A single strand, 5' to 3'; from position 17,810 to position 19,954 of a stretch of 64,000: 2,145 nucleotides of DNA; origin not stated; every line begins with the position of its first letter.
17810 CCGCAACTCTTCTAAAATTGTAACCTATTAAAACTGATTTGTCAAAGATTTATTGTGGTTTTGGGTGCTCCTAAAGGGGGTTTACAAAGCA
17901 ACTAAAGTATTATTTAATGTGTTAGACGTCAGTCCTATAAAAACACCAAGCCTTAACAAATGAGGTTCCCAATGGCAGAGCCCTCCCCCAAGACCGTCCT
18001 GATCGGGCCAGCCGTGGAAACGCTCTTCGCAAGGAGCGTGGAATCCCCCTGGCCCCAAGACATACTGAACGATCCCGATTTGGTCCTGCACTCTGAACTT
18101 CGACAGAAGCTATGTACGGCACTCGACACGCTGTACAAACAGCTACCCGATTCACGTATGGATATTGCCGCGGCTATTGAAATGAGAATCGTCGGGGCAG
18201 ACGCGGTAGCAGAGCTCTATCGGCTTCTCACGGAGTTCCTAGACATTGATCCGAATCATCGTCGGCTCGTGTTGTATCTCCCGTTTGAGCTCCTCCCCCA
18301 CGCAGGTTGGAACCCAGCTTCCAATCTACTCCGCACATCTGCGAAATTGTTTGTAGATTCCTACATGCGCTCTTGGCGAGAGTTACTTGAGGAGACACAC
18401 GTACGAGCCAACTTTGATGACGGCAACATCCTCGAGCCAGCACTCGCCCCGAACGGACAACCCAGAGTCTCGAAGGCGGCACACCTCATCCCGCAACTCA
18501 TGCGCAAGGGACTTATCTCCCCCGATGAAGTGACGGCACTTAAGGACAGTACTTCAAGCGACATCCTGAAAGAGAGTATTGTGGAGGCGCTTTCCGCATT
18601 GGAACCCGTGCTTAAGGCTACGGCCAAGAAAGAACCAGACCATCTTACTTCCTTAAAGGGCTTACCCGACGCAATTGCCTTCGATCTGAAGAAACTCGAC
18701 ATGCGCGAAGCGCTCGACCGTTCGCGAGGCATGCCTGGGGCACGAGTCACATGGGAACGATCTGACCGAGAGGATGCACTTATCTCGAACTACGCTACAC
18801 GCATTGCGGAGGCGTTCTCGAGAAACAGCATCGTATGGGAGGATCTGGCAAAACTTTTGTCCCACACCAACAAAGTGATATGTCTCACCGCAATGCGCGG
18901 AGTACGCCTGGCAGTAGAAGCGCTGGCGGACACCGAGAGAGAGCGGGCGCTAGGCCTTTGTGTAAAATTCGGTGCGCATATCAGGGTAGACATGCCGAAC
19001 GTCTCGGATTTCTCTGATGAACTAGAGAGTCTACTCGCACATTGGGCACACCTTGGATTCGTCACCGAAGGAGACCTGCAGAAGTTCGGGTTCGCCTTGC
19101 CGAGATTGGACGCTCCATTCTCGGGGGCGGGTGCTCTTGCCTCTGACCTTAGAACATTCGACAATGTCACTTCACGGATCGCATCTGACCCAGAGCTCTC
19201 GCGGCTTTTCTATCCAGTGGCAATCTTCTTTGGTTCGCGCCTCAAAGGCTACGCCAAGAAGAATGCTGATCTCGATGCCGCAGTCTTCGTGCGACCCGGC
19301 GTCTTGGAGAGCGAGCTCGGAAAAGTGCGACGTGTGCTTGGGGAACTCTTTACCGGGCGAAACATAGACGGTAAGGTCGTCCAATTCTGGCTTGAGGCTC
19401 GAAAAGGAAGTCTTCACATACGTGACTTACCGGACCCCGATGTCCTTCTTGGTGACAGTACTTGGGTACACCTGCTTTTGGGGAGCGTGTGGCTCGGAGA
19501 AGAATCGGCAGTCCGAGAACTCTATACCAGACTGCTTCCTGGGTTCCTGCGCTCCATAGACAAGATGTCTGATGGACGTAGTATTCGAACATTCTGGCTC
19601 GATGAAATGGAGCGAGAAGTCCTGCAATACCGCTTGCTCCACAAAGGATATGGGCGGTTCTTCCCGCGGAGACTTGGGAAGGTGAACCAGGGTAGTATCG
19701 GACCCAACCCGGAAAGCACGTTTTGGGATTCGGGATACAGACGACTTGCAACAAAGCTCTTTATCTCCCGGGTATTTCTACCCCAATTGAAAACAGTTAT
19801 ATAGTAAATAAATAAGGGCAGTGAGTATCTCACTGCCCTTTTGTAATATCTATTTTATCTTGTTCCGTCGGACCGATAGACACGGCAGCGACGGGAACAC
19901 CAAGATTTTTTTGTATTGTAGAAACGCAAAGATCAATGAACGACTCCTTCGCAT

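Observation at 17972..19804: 610-aa orphan protein with a Pol-beta-type nucleotidyltransferase motif two-thirds into the sequence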

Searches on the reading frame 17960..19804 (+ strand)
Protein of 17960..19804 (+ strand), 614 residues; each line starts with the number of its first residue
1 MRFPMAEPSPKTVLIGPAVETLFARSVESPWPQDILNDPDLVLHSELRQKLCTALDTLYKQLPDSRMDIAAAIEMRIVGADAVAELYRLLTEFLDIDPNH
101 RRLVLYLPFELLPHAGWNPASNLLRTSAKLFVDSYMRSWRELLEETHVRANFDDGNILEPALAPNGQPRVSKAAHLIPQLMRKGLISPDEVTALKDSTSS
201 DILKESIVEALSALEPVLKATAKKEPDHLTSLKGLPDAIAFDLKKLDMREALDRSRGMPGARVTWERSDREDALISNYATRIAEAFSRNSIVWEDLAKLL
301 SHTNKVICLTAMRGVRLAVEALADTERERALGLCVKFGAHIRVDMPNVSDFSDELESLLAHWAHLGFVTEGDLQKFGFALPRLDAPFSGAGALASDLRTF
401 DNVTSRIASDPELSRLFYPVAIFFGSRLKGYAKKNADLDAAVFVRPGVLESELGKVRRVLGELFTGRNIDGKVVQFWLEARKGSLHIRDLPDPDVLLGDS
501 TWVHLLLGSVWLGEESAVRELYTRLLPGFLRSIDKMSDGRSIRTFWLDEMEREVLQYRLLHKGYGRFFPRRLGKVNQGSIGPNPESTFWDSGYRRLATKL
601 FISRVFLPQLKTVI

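Call 3: search_protein_families(library=pfam, proteins=[window:17960-19804:+], max_evalue=0.1)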
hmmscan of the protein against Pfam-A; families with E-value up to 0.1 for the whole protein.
window:17960-19804:+ (614 aa): 2 families
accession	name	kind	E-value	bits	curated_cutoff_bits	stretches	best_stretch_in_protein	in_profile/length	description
PF18765.7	Polbeta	-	0.0048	17.5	26.9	1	421-469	16-64/93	Polymerase beta, Nucleotidyltransferase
PF01909.29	NTP_transf_2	-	0.013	16.4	21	1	422-461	18-62/93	Nucleotidyltransferase domain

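Call 4: search_protein_families(library=ncbifam, proteins=[window:17960-19804:+], max_evalue=0.1)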
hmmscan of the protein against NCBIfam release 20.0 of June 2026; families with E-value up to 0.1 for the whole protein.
window:17960-19804:+ (614 aa): 2 families
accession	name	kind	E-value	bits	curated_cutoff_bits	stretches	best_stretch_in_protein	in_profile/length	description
NF047752.1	MntA_antitoxin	equivalog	0.0004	20.2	60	1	420-463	9-52/106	type VII toxin-antitoxin system MntA family adenylyltransferase antitoxin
NF004224.0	PRK05671.1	equivalog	0.0068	15.9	284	1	49-114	134-200/336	aspartate-semialdehyde dehydrogenase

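Call 8: find_homologous_proteins(query=window:17960-19804:+)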
Query window:17960-19804:+ (614 aa): 49 proteins with E <= 0.001 among 8000 candidates.
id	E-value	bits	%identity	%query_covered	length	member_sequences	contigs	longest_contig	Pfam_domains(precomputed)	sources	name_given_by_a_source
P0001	0.0e+0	1371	100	99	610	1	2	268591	-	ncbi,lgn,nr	ncbi:MAG: hypothetical protein HY455_03085 [Parcubacteria group bacterium]|nr:hypothetical protein [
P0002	2.0e-226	771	60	97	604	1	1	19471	-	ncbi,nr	ncbi:MAG: nucleotidyltransferase domain-containing protein, partial [Parcubacteria group bacterium]|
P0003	9.6e-218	743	58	99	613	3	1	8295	-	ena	-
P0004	2.2e-211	722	58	99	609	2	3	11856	-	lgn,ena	-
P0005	1.1e-205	703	56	99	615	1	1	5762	-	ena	-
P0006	6.7e-201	687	56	98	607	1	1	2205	-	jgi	jgi:hypothetical protein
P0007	2.4e-200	685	54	97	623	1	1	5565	-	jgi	-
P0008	3.4e-193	661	53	98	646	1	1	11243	-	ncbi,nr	ncbi:nucleotidyltransferase domain-containing protein [Candidatus Kaiserbacteria bacterium]|nr:nucle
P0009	1.8e-191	656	52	98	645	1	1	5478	-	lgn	-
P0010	1.3e-185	636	51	99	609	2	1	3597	-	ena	-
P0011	7.4e-179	614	50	97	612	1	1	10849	-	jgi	jgi:hypothetical protein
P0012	1.0e-169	584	48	99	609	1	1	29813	-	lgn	-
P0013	7.1e-169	581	48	99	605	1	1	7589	PF18765.8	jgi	jgi:predicted nucleotidyltransferase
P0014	2.1e-167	576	46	98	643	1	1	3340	-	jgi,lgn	jgi:hypothetical protein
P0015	1.0e-164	567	46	99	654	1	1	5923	PF18765.8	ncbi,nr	ncbi:MAG: nucleotidyltransferase domain-containing protein [bacterium]|nr:nucleotidyltransferase dom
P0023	4.9e-150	519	43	98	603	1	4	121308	-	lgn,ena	-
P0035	5.1e-95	337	34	99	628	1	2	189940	-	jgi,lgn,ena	jgi:hypothetical protein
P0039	2.3e-91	325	33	97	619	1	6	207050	PF18765.8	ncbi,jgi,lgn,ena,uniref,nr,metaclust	ncbi:hypothetical protein A2531_02790 [Candidatus Falkowbacteria bacterium RIFOXYD2_FULL_34_120]|uni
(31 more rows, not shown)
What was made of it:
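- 17960..19804 (+): Gene for the 614-aa nucleotidyltransferase, called NT600 in this report. The alternative start at 17972 gives 610 aa. The stop codon is at 19802-19804. Call 8 shows a 100% match to NCBI HY455_03085 from a Parcubacteria MAG.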

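Call 13: search_solved_structures(query=A1, max_evalue=10, show_alignments=3)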
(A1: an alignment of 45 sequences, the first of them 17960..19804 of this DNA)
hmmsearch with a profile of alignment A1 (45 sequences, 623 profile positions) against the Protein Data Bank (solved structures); distinct sequences matched with E-value up to 10: 19.
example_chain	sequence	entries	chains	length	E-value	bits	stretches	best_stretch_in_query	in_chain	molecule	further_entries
1no5_A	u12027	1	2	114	0.00029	22.8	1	432-472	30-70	Hypothetical protein HI0073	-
9r2o_A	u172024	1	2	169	0.03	16.2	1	185-280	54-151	N5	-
1sjp_A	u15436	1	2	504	0.13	14.1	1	309-390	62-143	60 kDa chaperonin 2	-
3rtk_A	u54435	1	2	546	0.15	13.9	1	309-390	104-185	60 kDa chaperonin 2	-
5yep_A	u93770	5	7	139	0.15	13.9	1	433-477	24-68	Toxin-antitoxin system antidote Mnt family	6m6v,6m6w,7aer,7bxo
2kbb_A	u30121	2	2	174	0.57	12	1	305-421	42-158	Talin-1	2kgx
6lbk_A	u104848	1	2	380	0.74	11.6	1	404-471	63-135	Poly(A) RNA polymerase GLD2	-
4eqw_A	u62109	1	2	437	1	11.1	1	498-570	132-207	Coenzyme A disulfide reductase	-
4eqr_A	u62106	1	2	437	1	11.1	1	498-570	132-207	Coenzyme A disulfide reductase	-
4emw_A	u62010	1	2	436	1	11.1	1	498-570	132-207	Coenzyme A disulfide reductase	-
4eqx_A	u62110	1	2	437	1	11.1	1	498-570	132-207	Coenzyme A disulfide reductase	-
4eqs_A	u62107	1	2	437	1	11.1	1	498-570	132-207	Coenzyme A disulfide reductase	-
4em3_A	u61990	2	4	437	1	11.1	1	498-570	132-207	Coenzyme A disulfide reductase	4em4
1yqz_A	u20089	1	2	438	1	11.1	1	498-570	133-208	coenzyme A disulfide reductase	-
7wxz_A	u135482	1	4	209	1.1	11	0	341-409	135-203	Spike protein S2'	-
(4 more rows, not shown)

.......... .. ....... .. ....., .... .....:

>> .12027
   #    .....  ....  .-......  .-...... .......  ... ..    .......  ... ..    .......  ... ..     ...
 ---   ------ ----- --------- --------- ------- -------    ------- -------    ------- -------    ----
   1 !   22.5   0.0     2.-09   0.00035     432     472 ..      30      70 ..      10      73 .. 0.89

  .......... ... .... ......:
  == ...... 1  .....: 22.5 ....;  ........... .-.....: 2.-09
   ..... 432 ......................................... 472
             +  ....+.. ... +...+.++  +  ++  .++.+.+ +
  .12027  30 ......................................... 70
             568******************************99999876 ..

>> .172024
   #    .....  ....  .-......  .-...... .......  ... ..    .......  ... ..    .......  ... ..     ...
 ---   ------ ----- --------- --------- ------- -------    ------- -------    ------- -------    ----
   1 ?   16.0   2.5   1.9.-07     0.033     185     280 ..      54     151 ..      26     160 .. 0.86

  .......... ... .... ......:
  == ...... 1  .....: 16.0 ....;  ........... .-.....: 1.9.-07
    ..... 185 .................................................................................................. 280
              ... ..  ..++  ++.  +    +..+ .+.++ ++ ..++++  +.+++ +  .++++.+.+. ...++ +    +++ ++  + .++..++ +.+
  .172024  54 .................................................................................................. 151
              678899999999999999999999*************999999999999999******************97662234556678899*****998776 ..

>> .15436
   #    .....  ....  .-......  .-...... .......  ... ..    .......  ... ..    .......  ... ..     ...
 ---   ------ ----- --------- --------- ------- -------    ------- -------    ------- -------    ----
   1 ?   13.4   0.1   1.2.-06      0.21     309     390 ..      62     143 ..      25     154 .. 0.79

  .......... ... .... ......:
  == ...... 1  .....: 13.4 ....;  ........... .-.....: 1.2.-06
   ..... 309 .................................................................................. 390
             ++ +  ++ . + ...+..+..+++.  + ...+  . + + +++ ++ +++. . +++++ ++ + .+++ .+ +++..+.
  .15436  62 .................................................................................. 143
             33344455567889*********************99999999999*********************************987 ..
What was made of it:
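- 19208..19549 (+): Pol-beta-fold nucleotidyltransferase core (aa 417-530). Call 13: HI0073, E 2.9e-4.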

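Call 14: search_protein_families(library=pfam, alignment_id=A1, max_evalue=0.01)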
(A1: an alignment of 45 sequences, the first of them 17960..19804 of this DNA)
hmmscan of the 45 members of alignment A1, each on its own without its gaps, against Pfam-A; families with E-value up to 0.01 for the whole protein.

A. member 1, window:17960-19804:+ (614 aa): 1 family
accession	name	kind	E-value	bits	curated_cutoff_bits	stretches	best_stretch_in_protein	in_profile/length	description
PF18765.7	Polbeta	-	0.0048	17.5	26.9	0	421-469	16-64/93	Polymerase beta, Nucleotidyltransferase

B. families by the number of members that match (of 45 scanned): 3 families
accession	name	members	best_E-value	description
PF18765.7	Polbeta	41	3.2e-07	Polymerase beta, Nucleotidyltransferase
PF01909.29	NTP_transf_2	23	2.2e-05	Nucleotidyltransferase domain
PF22600.2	MTPAP-like_central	4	0.002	Poly(A) RNA polymerase, mitochondrial-like, central palm domain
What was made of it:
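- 19208..19549 (+): Calls 3 and 14: Pfam Polbeta and NTP_transf_2.
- On Pol-beta superfamily nucleotidyltransferase (fold level): At family level, 41 of 45 members hit Polbeta at E below 0.01, with the best at 3e-7 (call 14).
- On ANT-type aminoglycoside nucleotidyltransferases: No Pfam family other than the three NTase-core families was hit in the 45 members (call 14).
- On GlnE adenylyltransferase: Only Polbeta, NTP_transf_2 and MTPAP-like families were hit among the 45 members (call 14).
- Closest known: ANT-type aminoglycoside nucleotidyltransferases. Different: No hit to any Pfam family other than the three NTase-core families (call 14).
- Closest known: GlnE. Different: No sequence match to the GlnE Pfam family (call 14).
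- Checked: Pfam Polbeta hits 41 of 45 members (call 14).
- None of the ANT C-terminal domain families appeared among the Pfam hits (call 14). No RNA-binding or PAP-associated domain was detected (call 14).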

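Call 15: find_encoding_contigs(protein=P0039, flank=8000, max_places=2)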
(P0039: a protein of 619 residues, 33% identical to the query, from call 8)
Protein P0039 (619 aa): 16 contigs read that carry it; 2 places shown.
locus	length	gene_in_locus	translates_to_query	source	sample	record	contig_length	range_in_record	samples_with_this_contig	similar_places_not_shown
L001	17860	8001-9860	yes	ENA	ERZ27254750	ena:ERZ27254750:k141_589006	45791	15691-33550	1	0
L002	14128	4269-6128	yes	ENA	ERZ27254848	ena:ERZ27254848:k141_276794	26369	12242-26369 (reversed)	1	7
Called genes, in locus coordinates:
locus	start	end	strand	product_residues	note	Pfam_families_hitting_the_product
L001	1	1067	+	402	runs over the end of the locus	-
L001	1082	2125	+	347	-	-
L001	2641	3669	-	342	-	PF21088:MS_channel_1st, PF00924:MS_channel_2nd, PF21082:MS_channel_3rd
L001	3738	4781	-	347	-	PF00665:rve, PF13683:rve_3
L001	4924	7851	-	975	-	PF02463:SMC_N (faint), PF13191:AAA_16 (faint), PF13304:AAA_21 (faint), PF13401:AAA_22 (faint), PF13481:AAA_25 (faint), PF17760:UvrA_inter, PF17755:UvrA_DNA-bind, PF00005:ABC_tran (weak), +3 more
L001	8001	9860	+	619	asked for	PF18765:Polbeta (faint)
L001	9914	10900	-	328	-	-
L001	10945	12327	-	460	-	PF00709:Adenylsucc_synt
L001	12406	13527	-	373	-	-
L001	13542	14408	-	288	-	-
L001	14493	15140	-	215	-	PF00857:Isochorismatase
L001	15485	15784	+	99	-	-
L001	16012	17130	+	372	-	PF02646:RmuC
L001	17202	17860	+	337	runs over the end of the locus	-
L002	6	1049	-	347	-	PF00665:rve, PF13683:rve_3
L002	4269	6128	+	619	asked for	PF18765:Polbeta (faint)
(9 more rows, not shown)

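Call 16: find_encoding_contigs(protein=P0035, flank=8000, max_places=2)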
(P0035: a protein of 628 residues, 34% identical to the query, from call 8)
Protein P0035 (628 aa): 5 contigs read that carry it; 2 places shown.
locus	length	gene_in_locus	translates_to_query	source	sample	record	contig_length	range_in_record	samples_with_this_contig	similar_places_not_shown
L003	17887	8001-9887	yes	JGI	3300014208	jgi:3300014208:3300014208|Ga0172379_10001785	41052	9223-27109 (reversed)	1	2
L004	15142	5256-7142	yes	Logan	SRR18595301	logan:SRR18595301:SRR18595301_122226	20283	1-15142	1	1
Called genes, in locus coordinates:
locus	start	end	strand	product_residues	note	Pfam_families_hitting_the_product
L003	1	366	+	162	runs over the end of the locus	PF07963:N_methyl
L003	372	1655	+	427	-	PF22807:TrAA12, PF07995:GSDH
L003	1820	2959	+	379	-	PF00390:malic, PF00208:ELFV_dehydrog (faint), PF03949:Malic_M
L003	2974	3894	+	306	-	PF03741:TerC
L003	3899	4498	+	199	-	PF09335:VTT_dom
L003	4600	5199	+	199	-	-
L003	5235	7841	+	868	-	PF00690:Cation_ATPase_N, PF00122:E1-E2_ATPase, PF00702:Hydrolase, PF13246:Cation_ATPase, PF08282:Hydrolase_3 (faint), PF00689:Cation_ATPase_C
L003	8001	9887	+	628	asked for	-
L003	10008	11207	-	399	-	-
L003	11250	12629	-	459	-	PF00709:Adenylsucc_synt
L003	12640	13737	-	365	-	-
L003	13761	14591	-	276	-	-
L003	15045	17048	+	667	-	PF01145:Band_7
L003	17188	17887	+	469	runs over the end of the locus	PF03951:Gln-synt_N, PF00120:Gln-synt_C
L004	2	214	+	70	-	?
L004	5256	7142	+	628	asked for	-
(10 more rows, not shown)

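Call 17: find_encoding_contigs(protein=P0023, flank=8000, max_places=2)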
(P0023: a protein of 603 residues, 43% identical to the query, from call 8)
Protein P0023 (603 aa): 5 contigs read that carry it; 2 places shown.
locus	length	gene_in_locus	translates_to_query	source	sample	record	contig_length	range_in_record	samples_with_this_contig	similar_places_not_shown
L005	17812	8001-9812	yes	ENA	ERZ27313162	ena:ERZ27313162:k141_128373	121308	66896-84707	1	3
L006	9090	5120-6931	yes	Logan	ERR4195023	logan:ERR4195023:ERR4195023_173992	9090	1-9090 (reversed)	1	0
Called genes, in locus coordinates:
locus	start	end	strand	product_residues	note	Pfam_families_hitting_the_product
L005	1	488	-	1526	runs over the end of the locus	PF09286:Pro-kuma_activ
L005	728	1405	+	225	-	-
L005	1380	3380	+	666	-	PF00004:AAA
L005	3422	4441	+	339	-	-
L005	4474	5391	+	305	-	PF00224:PK (weak)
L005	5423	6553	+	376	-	-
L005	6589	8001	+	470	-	PF00709:Adenylsucc_synt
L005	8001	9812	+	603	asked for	-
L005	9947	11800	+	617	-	PF01145:Band_7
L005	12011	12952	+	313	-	PF12323:HTH_OrfB_IS605, PF01385:OrfB_IS605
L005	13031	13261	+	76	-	PF07282:Cas12f1-like_TNB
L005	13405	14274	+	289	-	PF00924:MS_channel_2nd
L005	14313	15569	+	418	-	PF02812:ELFV_dehydrog_N, PF00208:ELFV_dehydrog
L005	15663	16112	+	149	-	-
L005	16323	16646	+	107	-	-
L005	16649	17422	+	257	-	-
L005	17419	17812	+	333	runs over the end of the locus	PF01544:CorA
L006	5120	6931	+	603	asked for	-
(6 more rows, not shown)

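Call 20: search_protein_families(library=padloc, proteins=[window:17960-19804:+], max_evalue=0.01)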
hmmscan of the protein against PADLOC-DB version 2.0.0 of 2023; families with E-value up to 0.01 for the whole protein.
window:17960-19804:+ (614 aa): 0 families

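Call 22: predict_structure(alignment_id=A1)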
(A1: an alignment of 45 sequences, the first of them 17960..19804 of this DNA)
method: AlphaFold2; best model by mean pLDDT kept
length: 614 residues; sequences in the alignment: 45
mean_pLDDT: 90.1   pTM: 0.91
mean pLDDT of the five models: 90.1, 89.0, 88.8, 88.5, 86.7
residues with pLDDT >= 90: 461; 70-90: 104; 50-70: 34; < 50: 15
segments of 3 or more residues with pLDDT < 50: 218-226
pLDDT, mean of each block of 10 residues (from residue 1): 59 96 94 96 97 97 94 97 98 96 96 95 98 98 90 74 83 94 96 96 94 67 51 91 96 92 90 94 92 93 92 96 94 94 68 93 94 90 92 93 95 98 92 88 97 96 85 96 94 89 95 98 97 85 93 86 84 57 75 95 95 67
secondary structure, 60 per line:
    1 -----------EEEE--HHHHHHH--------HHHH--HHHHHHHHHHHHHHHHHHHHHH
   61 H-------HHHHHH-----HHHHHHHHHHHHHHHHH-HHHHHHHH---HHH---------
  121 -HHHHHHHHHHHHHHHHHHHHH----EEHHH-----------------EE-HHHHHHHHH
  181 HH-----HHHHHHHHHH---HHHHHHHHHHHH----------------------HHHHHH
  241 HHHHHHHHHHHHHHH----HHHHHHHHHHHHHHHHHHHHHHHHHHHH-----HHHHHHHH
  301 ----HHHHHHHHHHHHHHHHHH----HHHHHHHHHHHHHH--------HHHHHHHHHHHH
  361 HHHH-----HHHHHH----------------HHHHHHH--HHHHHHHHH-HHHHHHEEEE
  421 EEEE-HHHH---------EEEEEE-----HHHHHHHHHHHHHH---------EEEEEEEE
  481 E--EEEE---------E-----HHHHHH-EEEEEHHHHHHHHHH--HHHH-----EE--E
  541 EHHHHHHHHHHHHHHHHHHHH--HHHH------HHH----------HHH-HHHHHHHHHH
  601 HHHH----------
elements in order: E12-15 H18-24 H33-36 H39-61 H69-74 H80-96 H98-105 H122-142 H172-182 H188-197 H201-212 H235-255 H260-287 H293-300 H305-322 H327-340 H349-364 H370-375 H392-398 H401-409 H411-416 E417-424 H426-429 E439-444 H450-463 E473-481 E484-487 H503-508 E510-514 H515-524 H527-530 H542-561 H564-567 H591-604
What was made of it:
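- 17960..19804 (+): Call 22 gives an AF2 model with pLDDT 90.1 and pTM 0.91.
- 18662..19207 (+): Middle helical domain (aa 235-416). It follows a disordered, variable linker (aa 216-234). Call 22 gives the secondary structure and shows pLDDT below 50 at aa 218-226.
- Confident single-body model, pLDDT 90 and pTM 0.91 (call 22). The compact model (pTM 0.91, call 22) is compatible with an enclosed pocket for a small substrate.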

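Call 24: fold_search(model_id=the predicted structure, library=pdb)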
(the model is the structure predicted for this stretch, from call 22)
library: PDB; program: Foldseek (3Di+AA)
matches with E <= 10: 947; with E <= 0.001: 0
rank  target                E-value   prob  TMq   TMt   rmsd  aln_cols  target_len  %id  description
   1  4rv1_A                4.9e-03  0.75  0.11  0.16  21.3       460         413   13  Crystal Structure of Engineered Protein. Northeast Structural Genomics Consortium (NESG) Target OR497. (released 2014-12-10)
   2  5mfm_C                1.0e-02  0.75  0.12  0.20  19.8       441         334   13  Designed armadillo repeat protein peptide fusion YIIIM6AII_GS11_(KR)5 (released 2017-09-13)
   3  4rv1_F                1.0e-02  0.72  0.12  0.17  21.6       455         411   12  Crystal Structure of Engineered Protein. Northeast Structural Genomics Consortium (NESG) Target OR497. (released 2014-12-10)
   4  5mfl_B                1.1e-02  0.72  0.12  0.20  20.2       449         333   13  Designed armadillo repeat protein (KR)5_GS10_YIIIM6AII (released 2017-09-13)
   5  4uae_A                1.4e-02  0.69  0.11  0.15  21.5       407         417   11  Importin alpha 3 delta IBB in complex with Influenza PB2 Nuclear Localization Domain (released 2015-02-04)
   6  4rv1_C                1.5e-02  0.63  0.11  0.16  21.2       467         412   13  Crystal Structure of Engineered Protein. Northeast Structural Genomics Consortium (NESG) Target OR497. (released 2014-12-10)
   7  4rv1_D                1.5e-02  0.38  0.09  0.11  21.4       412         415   15  Crystal Structure of Engineered Protein. Northeast Structural Genomics Consortium (NESG) Target OR497. (released 2014-12-10)
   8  5mfm_A                1.8e-02  0.57  0.11  0.18  20.5       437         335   14  Designed armadillo repeat protein peptide fusion YIIIM6AII_GS11_(KR)5 (released 2017-09-13)
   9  4yjl_B                2.2e-02  0.57  0.11  0.16  20.2       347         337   14  Crystal structure of APC-ARM in complexed with Amer1-A2 (released 2016-03-09)
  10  1jdh_A                2.9e-02  0.57  0.11  0.13  22.7       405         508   10  CRYSTAL STRUCTURE OF BETA-CATENIN AND HTCF-4 (released 2001-12-05)
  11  5mfe_C                3.0e-02  0.60  0.11  0.20  20.3       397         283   13  Designed armadillo repeat protein YIIIM5AII in complex with (RR)4 peptide (released 2017-09-13)
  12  5mfm_B                3.0e-02  0.60  0.12  0.20  18.8       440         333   14  Designed armadillo repeat protein peptide fusion YIIIM6AII_GS11_(KR)5 (released 2017-09-13)
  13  6bvv_A                3.1e-02  0.77  0.14  0.19  20.3       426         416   12  Nipah virus W protein C-terminus in complex with Importin alpha 3 (released 2018-07-04)
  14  7zbw_D                3.1e-02  0.63  0.13  0.10  21.9       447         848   12  CAND1-SCF-SKP2 CAND1 rolling-2 SCF engaged (released 2023-04-19)
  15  1g3j_A                3.1e-02  0.54  0.11  0.13  22.4       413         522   11  CRYSTAL STRUCTURE OF THE XTCF3-CBD/BETA-CATENIN ARMADILLO REPEAT COMPLEX (released 2000-12-11)
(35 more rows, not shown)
